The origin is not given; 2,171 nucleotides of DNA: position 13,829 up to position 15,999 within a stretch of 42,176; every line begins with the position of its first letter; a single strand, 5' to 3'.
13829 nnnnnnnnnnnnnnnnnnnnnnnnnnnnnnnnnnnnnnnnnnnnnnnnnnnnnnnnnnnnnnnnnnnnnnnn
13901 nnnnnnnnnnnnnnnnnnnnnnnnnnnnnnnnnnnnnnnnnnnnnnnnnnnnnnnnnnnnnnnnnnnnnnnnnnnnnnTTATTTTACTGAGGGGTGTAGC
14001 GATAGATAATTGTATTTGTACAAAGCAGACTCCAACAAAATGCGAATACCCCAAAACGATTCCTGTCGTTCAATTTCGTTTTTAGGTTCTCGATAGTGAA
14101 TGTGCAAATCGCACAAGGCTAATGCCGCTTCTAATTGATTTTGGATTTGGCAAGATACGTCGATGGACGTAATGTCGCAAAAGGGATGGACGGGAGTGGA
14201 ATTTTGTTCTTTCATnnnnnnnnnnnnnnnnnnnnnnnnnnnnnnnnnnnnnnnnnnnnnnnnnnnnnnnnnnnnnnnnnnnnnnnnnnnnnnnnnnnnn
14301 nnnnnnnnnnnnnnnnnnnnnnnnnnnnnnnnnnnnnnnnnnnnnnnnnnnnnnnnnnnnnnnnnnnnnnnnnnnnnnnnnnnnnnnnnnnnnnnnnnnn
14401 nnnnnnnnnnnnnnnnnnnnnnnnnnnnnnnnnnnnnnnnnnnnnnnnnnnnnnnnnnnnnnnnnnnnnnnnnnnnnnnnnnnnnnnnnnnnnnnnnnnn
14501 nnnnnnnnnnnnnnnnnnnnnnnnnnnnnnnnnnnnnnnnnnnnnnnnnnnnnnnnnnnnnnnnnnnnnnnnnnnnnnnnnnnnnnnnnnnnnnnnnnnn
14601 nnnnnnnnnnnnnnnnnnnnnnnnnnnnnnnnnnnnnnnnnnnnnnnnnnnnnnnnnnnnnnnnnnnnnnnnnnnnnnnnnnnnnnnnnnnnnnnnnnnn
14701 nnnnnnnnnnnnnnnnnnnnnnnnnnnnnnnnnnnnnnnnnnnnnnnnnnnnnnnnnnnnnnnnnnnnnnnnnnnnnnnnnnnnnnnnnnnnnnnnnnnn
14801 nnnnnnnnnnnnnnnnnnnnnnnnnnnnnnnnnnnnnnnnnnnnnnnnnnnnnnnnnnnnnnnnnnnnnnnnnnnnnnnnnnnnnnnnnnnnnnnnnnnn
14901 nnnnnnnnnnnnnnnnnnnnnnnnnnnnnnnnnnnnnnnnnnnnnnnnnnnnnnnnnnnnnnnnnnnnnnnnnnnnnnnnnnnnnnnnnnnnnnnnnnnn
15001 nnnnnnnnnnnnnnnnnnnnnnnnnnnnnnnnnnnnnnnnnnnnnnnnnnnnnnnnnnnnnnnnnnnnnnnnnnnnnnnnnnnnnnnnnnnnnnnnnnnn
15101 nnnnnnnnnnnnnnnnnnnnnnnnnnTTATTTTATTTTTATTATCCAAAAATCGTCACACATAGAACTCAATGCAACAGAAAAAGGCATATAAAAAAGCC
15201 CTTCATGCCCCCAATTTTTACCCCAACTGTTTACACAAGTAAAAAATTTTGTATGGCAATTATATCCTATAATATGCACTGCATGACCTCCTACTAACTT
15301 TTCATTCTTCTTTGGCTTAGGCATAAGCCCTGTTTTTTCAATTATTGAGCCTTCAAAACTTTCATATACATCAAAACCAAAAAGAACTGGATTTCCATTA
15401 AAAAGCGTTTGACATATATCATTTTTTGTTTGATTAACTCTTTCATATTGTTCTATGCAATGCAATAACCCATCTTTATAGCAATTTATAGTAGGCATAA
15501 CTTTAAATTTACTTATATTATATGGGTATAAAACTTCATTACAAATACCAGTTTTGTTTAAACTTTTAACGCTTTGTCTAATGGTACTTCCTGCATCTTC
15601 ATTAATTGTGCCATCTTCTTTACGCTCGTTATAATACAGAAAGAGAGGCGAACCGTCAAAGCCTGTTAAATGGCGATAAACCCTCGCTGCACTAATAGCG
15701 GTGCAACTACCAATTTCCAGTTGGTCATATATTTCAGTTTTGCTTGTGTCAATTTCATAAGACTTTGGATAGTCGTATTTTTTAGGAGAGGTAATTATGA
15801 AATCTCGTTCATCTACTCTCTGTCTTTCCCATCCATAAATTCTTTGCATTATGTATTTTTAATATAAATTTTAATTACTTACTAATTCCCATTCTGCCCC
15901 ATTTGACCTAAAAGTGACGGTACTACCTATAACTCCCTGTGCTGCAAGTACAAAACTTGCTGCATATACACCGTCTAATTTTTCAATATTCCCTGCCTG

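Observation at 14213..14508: Twin cassette A: conserved promoter, ~165-nt terminated RNA and a three-way complementary switch before a small ORF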

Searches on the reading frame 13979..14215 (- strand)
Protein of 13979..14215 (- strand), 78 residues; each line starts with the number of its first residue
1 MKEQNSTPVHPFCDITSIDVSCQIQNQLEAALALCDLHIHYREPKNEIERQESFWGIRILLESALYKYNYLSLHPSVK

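Call 10: search_protein_families(library=phrogs, proteins=[window:13979-14215:-], max_evalue=0.01)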
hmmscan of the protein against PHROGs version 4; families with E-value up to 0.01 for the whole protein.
window:13979-14215:- (78 aa): 0 families

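Call 11: search_protein_families(library=pfam, proteins=[window:13979-14215:-], max_evalue=0.01)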
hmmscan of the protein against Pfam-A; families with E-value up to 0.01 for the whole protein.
window:13979-14215:- (78 aa): 0 families

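Call 17: find_related_loci(query=window:13979-14215:-, collection=viral_contigs, flank=3000)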
Query window:13979-14215:- (78 aa) in viral_contigs; peptide patterns used: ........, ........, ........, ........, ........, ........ (x = any residue, [..] = any of these).
20 stretches matched a pattern, but none encodes a relative of the query by tblastn (E <= 1e-3).

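Call 19: find_homologous_proteins(query=window:13979-14215:-, max_evalue=0.01)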
Query window:13979-14215:- (78 aa): 1 proteins with E <= 0.01 among 1 candidates.
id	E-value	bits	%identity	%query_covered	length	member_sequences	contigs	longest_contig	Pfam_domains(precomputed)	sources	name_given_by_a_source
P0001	1.5e-46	173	100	100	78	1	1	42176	-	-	-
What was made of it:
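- Tried and rejected: Homologues of ORF A: only itself (calls 17, 19).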

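Call 95: search_protein_families(library=phrogs, proteins=[window:13979-14215:-], max_evalue=0.1)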
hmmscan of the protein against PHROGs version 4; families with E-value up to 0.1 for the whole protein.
window:13979-14215:- (78 aa): 0 families

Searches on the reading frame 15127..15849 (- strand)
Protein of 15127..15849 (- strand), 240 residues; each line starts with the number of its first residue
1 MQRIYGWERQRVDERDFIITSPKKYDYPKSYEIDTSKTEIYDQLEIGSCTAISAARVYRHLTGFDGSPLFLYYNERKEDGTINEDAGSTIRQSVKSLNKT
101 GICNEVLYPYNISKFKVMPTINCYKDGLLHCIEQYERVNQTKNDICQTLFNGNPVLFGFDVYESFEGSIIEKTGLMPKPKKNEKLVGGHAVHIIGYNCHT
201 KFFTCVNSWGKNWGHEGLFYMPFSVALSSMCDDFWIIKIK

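Call 10: search_protein_families(library=phrogs, proteins=[window:15127-15849:-], max_evalue=0.01)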
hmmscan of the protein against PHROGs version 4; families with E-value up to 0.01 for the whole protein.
window:15127-15849:- (240 aa): 1 family
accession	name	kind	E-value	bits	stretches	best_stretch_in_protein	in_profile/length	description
phrog_16701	-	other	4.3e-15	56.8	1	130-224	126-214/234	peptidase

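Call 11: search_protein_families(library=pfam, proteins=[window:15127-15849:-], max_evalue=0.01)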
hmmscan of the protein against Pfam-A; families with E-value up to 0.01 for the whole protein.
window:15127-15849:- (240 aa): 1 family
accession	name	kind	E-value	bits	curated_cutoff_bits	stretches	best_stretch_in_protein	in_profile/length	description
PF00112.29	Peptidase_C1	-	7.9e-16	59.2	20.7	1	37-222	14-203/220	Papain family cysteine protease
